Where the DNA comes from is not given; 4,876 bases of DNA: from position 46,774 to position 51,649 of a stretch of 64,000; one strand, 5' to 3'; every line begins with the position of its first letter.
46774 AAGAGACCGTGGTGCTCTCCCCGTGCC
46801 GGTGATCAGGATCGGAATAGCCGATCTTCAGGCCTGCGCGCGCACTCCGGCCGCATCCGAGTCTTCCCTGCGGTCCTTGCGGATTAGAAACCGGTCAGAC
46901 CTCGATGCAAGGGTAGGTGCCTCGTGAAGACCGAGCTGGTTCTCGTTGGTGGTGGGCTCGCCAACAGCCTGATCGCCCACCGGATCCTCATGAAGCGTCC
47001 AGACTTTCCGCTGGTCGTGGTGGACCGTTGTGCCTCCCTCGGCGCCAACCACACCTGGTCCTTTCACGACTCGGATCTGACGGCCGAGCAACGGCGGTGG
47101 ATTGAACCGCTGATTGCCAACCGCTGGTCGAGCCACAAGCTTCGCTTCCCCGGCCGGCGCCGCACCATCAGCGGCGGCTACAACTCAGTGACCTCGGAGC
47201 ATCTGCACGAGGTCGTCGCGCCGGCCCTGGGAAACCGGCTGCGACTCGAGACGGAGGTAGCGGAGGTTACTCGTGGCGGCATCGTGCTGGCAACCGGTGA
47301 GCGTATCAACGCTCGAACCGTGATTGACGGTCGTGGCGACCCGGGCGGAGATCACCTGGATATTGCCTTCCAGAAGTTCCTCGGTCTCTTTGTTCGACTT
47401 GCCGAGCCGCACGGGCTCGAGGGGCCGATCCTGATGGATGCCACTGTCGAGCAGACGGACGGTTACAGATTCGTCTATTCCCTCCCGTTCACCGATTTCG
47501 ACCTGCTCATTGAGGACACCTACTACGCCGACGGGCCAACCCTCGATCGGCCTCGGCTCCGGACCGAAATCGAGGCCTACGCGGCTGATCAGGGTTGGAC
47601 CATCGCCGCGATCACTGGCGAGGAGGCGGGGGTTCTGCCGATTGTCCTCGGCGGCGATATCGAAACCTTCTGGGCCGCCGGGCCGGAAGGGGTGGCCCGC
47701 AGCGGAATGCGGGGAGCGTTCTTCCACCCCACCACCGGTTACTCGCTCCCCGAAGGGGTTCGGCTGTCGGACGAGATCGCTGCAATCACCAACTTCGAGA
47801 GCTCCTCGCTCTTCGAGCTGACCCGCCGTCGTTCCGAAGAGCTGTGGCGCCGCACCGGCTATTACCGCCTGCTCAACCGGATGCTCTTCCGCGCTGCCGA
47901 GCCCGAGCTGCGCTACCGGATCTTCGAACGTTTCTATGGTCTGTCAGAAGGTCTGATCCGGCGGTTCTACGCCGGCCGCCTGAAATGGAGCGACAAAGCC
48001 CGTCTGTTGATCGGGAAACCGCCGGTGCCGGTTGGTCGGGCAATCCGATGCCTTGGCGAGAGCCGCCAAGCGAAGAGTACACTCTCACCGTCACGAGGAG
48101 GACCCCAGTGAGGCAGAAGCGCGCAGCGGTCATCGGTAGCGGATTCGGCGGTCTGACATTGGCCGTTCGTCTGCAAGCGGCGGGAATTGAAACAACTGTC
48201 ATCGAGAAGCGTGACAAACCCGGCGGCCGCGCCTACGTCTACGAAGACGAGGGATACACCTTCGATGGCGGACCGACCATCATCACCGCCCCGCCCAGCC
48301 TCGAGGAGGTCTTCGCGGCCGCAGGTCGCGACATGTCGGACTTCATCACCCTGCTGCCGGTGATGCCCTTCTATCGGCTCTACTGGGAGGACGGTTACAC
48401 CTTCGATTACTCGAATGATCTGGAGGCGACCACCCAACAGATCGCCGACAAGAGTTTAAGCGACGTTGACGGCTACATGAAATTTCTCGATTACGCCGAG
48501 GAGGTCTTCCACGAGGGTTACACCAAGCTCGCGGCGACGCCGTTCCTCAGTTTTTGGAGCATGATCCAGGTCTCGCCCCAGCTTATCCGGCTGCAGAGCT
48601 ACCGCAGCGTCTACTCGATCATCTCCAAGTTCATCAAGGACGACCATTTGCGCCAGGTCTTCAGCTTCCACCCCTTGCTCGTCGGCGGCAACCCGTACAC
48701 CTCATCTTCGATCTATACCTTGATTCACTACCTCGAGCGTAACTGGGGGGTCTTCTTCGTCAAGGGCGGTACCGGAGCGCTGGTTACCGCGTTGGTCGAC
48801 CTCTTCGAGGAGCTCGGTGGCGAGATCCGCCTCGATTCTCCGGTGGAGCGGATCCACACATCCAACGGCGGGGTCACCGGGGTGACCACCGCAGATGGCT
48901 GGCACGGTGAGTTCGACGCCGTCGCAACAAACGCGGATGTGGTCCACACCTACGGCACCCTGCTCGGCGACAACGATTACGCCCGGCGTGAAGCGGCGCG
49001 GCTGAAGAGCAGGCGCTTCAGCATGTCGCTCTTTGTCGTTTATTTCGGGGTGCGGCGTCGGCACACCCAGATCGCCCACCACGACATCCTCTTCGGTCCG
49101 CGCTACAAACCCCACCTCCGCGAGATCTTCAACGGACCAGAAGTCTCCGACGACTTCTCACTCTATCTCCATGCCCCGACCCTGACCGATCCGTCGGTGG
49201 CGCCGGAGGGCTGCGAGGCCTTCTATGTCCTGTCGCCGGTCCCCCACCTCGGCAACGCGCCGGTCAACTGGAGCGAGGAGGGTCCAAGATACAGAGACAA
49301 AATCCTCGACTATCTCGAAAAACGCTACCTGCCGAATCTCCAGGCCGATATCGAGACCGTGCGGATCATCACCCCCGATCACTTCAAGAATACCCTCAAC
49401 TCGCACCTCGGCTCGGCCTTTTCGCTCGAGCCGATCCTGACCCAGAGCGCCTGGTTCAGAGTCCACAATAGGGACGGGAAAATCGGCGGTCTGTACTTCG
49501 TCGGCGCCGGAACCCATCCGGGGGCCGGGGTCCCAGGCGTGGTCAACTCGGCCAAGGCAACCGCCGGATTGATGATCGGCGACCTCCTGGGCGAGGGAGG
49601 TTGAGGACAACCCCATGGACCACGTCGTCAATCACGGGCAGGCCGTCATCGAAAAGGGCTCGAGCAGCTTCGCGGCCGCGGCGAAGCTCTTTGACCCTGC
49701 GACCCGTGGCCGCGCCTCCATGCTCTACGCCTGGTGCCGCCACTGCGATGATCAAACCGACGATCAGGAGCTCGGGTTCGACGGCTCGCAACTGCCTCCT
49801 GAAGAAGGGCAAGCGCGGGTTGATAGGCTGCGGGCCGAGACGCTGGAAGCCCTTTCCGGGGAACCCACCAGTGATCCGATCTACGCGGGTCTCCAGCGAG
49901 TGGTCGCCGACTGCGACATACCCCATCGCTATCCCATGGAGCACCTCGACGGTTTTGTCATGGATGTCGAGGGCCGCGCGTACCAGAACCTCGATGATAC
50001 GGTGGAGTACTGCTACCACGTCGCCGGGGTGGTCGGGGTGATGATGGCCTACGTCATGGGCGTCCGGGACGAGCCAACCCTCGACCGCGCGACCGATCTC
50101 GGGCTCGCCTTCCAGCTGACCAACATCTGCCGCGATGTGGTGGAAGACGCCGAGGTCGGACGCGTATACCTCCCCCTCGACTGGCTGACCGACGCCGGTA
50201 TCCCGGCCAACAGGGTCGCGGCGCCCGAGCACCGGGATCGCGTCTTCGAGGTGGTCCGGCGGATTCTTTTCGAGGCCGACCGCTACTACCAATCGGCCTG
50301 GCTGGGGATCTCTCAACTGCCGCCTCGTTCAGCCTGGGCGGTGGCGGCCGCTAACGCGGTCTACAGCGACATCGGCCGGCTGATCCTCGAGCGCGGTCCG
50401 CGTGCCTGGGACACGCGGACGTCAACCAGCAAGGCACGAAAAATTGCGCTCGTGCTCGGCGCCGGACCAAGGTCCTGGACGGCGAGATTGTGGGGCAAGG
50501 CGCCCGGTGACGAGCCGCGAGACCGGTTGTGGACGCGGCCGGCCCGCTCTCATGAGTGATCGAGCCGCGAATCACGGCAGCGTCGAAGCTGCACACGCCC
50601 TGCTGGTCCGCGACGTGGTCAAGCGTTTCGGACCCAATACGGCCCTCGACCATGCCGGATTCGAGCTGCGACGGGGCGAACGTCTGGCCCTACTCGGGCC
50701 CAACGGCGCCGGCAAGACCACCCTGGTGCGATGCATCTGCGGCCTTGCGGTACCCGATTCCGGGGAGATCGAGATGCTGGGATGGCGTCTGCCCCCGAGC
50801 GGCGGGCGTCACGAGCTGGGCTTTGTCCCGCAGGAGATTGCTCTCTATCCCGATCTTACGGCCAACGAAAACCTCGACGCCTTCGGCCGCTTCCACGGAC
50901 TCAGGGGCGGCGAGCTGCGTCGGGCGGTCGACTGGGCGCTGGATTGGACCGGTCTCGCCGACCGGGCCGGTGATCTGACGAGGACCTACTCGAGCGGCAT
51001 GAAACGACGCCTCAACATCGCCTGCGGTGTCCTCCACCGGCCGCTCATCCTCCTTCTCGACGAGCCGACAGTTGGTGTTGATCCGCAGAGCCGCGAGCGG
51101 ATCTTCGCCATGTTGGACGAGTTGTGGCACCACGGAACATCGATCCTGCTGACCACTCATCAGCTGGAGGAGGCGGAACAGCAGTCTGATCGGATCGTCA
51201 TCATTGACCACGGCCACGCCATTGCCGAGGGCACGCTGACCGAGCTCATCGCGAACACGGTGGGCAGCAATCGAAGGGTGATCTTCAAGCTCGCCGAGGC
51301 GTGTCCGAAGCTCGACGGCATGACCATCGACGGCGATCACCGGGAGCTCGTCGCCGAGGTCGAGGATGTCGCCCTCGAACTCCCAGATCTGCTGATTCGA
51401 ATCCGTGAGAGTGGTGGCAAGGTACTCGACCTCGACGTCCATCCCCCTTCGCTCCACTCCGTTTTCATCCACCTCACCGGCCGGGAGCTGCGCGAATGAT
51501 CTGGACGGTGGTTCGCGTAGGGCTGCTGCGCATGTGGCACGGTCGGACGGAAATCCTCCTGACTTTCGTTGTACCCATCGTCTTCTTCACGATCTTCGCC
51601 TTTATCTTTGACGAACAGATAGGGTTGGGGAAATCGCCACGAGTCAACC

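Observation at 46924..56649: Carotenoid cluster with a CrtU-like desaturase + Rieske oxygenase pair and an embedded ABC exporter/DUF2141 lipoprotein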

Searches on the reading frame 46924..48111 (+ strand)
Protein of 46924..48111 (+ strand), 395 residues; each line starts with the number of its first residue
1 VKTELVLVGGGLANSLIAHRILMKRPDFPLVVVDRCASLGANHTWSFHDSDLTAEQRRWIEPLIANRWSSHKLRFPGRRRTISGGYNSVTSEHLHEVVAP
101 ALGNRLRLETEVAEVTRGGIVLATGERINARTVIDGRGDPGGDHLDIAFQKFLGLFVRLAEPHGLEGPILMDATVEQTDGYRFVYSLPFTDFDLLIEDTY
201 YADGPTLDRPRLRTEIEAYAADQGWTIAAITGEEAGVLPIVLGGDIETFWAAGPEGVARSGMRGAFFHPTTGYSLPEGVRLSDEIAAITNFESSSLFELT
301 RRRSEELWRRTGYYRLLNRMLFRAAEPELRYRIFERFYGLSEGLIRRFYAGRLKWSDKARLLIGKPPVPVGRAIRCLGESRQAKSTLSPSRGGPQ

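Call 3: search_protein_families(library=pfam, proteins=[window:46924-48111:+])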
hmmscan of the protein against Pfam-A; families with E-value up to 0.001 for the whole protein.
window:46924-48111:+ (395 aa): 1 family
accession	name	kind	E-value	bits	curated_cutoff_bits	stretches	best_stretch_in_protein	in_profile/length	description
PF05834.18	Lycopene_cycl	-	9e-90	301.9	23.4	1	5-373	2-378/380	Lycopene cyclase protein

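Call 4: search_protein_families(library=ncbifam, proteins=[window:46924-48111:+])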
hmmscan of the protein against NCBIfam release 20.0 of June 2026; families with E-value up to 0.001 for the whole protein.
window:46924-48111:+ (395 aa): 2 families
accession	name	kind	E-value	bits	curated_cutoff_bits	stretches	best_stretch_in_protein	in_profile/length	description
TIGR01789.1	lycopene_cycl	equivalog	1.9e-139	464.9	215.2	1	5-374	2-370/370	lycopene beta-cyclase CrtY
TIGR01790.1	carotene-cycl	subfamily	1.2e-91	307.7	209.5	1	5-373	2-386/387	lycopene cyclase family protein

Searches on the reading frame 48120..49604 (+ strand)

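Call 3: search_protein_families(library=pfam, proteins=[window:48120-49604:+])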
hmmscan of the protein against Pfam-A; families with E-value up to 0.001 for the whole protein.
window:48120-49604:+ (494 aa): 7 families
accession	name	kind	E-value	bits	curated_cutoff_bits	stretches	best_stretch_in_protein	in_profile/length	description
PF01593.30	Amino_oxidase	-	1.7e-43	150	19.8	1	10-485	2-442/443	Flavin containing amine oxidoreductase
PF13450.12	NAD_binding_8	-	7.7e-16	58.6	21.9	1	4-65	1-65/68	NAD(P)-binding Rossmann-like domain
PF01266.30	DAO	-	1.4e-11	45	27.9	2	2-36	2-37/353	FAD dependent oxidoreductase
PF00070.33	Pyr_redox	-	1.1e-07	32.6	22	1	1-35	1-35/82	Pyridine nucleotide-disulphide oxidoreductase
PF00890.30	FAD_binding_2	-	1e-05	25.4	20.4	1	3-36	3-36/414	FAD binding domain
PF01494.25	FAD_binding_3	-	0.00033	20.4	22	1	3-34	5-36/349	FAD binding domain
PF07992.20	Pyr_redox_2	-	0.00054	19.9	26.1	0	3-37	4-39/291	Pyridine nucleotide-disulphide oxidoreductase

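Call 4: search_protein_families(library=ncbifam, proteins=[window:48120-49604:+])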
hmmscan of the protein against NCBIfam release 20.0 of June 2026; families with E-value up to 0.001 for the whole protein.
window:48120-49604:+ (494 aa): 26 families (the best 25 are shown)
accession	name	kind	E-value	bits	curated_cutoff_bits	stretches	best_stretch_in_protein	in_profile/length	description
TIGR02734.1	crtI_fam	subfamily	4.1e-199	662.4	238.1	1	2-489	1-492/504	phytoene desaturase family protein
NF058655.1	CrtID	equivalog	1.6e-92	310.9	640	1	3-482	2-478/478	bifunctional phytoene desaturase/3,4-desaturase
NF045637.1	carotdesatCrtDProt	equivalog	3.3e-73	246.9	580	1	3-486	2-483/485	1-hydroxycarotenoid 3,4-desaturase CrtD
NF042421.1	hydcarot_desat_CrtD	equivalog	3.4e-62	210.5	500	1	2-485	4-483/487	1-hydroxycarotenoid 3,4-desaturase CrtD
TIGR02730.1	carot_isom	equivalog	5.8e-32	111.1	586.9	1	2-485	3-488/493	carotenoid isomerase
NF045689.1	BCarotKetCrtO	equivalog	7.8e-28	97.3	1000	2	343-475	384-527/563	beta-carotene ketolase CrtO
TIGR02733.1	desat_CrtD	equivalog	3.2e-18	65.7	549.7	2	208-482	221-485/492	C-3',4' desaturase CrtD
NF005560.0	PRK07233.1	equivalog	5.3e-16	58.5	252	2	2-49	3-50/435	hypothetical protein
TIGR03467.1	HpnE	equivalog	1.5e-11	44.3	283.05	1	3-53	2-54/430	hydroxysqualene dehydroxylase HpnE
NF005548.0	PRK07208.1-4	equivalog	1.3e-07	30.6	389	1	3-62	7-67/488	hypothetical protein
NF005547.0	PRK07208.1-3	equivalog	1.7e-06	27.1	380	1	2-60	7-66/465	hypothetical protein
NF006130.0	PRK08274.1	equivalog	5e-06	25.6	369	1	211-271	125-183/467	FAD-dependent tricarballylate dehydrogenase TcuA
TIGR00562.1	proto_IX_ox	equivalog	7.6e-06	24.8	97.85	1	3-56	6-61/470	protoporphyrinogen oxidase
NF005313.0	PRK06847.1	subfamily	1.8e-05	23.8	372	1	2-33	7-38/375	hypothetical protein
TIGR02485.1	CobZ_N-term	equivalog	3e-05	23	372.55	1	212-287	121-193/437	FAD-dependent tricarballylate dehydrogenase TcuA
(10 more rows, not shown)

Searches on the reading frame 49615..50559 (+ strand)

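Call 3: search_protein_families(library=pfam, proteins=[window:49615-50559:+])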
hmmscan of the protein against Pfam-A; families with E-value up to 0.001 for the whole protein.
window:49615-50559:+ (314 aa): 1 family
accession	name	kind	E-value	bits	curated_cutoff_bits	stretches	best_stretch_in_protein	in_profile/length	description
PF00494.24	SQS_PSY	-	1.1e-67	228.9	26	1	13-274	2-262/263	Squalene/phytoene synthase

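Call 4: search_protein_families(library=ncbifam, proteins=[window:49615-50559:+])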
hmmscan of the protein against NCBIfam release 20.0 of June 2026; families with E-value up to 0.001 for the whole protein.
window:49615-50559:+ (314 aa): 6 families
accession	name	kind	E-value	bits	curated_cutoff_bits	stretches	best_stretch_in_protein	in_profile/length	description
NF042419.1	Phyto_syn_CrtB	equivalog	5.2e-114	380.9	480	1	4-309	3-305/306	15-cis-phytoene synthase CrtB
NF045921.1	PhytnSynCrtBRhod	equivalog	1.5e-65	221.7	500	1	5-289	7-281/307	15-cis-phytoene synthase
TIGR03465.1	HpnD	equivalog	3e-54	183.8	278.6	1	14-281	4-262/267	presqualene diphosphate synthase HpnD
TIGR03464.1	HpnC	equivalog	3.9e-33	115.1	250.45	1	19-282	9-264/267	squalene synthase HpnC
NF045686.1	PhytoSynCyanob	equivalog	3.6e-30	105.1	550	1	9-280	25-300/310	15-cis-phytoene synthase CrtB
TIGR01559.1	squal_synth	equivalog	5.6e-09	35.6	286.75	1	116-192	123-204/337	squalene synthase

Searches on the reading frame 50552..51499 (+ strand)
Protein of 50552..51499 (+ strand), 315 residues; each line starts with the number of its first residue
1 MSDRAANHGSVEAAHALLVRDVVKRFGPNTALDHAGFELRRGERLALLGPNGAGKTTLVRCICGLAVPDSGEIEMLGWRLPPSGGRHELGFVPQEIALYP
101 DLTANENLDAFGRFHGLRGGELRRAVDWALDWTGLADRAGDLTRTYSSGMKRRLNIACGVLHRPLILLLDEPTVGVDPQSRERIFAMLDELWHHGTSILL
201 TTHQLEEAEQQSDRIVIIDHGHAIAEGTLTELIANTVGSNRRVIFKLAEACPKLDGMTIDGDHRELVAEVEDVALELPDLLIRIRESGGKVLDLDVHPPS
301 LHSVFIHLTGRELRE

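Call 3: search_protein_families(library=pfam, proteins=[window:50552-51499:+])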
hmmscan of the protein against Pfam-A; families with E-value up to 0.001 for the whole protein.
window:50552-51499:+ (315 aa): 2 families
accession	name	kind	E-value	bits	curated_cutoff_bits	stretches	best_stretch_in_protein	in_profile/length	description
PF00005.33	ABC_tran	-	1.8e-29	103.5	25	1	33-173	2-136/137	ABC transporter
PF13304.12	AAA_21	-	2e-13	51.5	27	2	146-206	238-301/304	AAA domain, putative AbiEii toxin, Type IV TA system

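Call 4: search_protein_families(library=ncbifam, proteins=[window:50552-51499:+])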
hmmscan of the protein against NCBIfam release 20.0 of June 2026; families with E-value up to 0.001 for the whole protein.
window:50552-51499:+ (315 aa): 186 families (the best 25 are shown)
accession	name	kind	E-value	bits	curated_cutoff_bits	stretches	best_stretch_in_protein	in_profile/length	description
TIGR01188.1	drrA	subfamily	4.7e-66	223.1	312.45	1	24-310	1-302/302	daunorubicin resistance ABC transporter, ATP-binding protein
NF010060.0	PRK13537.1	equivalog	5.5e-59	199.6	521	1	11-314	10-313/314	nodulation factor ABC transporter ATP-binding protein NodI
NF010059.0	PRK13536.1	equivalog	1.3e-56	191.8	549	1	13-314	40-341/342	nodulation factor ABC transporter ATP-binding protein NodI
TIGR01288.1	nodI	equivalog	4.2e-54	183.6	424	1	19-314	7-302/303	nodulation factor ABC transporter ATP-binding protein NodI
TIGR03864.1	PQQ_ABC_ATP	hypoth_equivalog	1.9e-52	178.1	302.25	1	16-240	1-227/236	ABC transporter, ATP-binding subunit, PQQ-dependent alcohol dehydrogenase system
NF033858.1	ABC2_perm_RbbA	equivalog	4.5e-44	150.6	1050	1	13-236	263-488/909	ribosome-associated ATPase/putative transporter RbbA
TIGR03522.1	GldA_ABC_ATP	equivalog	3.8e-39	134.9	402.6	1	17-308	3-300/301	gliding motility-associated ABC transporter ATP-binding subunit GldA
TIGR03265.1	PhnT2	equivalog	3.6e-36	125.1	457.7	1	15-232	3-222/353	putative 2-aminoethylphosphonate ABC transporter ATP-binding protein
TIGR03740.1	galliderm_ABC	subfamily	8.8e-36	123.7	309.75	1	18-226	2-205/223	lantibiotic protection ABC transporter ATP-binding subunit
NF007027.0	PRK09493.1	equivalog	1.7e-34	119.2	379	1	20-238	5-229/240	glutamine ABC transporter ATP-binding protein GlnQ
TIGR04406.1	LPS_export_lptB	equivalog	9.3e-34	116.8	240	1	17-236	2-226/239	LPS export ABC transporter ATP-binding protein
TIGR02673.1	FtsE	equivalog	1.9e-33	115.9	264.85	1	20-221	5-213/214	cell division ATP-binding protein FtsE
TIGR00968.1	3a0106s01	subfamily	3.2e-33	115.2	342.75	1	18-235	2-221/237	sulfate ABC transporter ATP-binding protein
NF006987.0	PRK09452.1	equivalog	7.5e-33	113.7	482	1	10-232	11-235/378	spermidine/putrescine ABC transporter ATP-binding protein PotA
NF008449.1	PRK11300.1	equivalog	8e-33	113.8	362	2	121-234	130-243/255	high-affinity branched-chain amino acid ABC transporter ATP-binding protein LivG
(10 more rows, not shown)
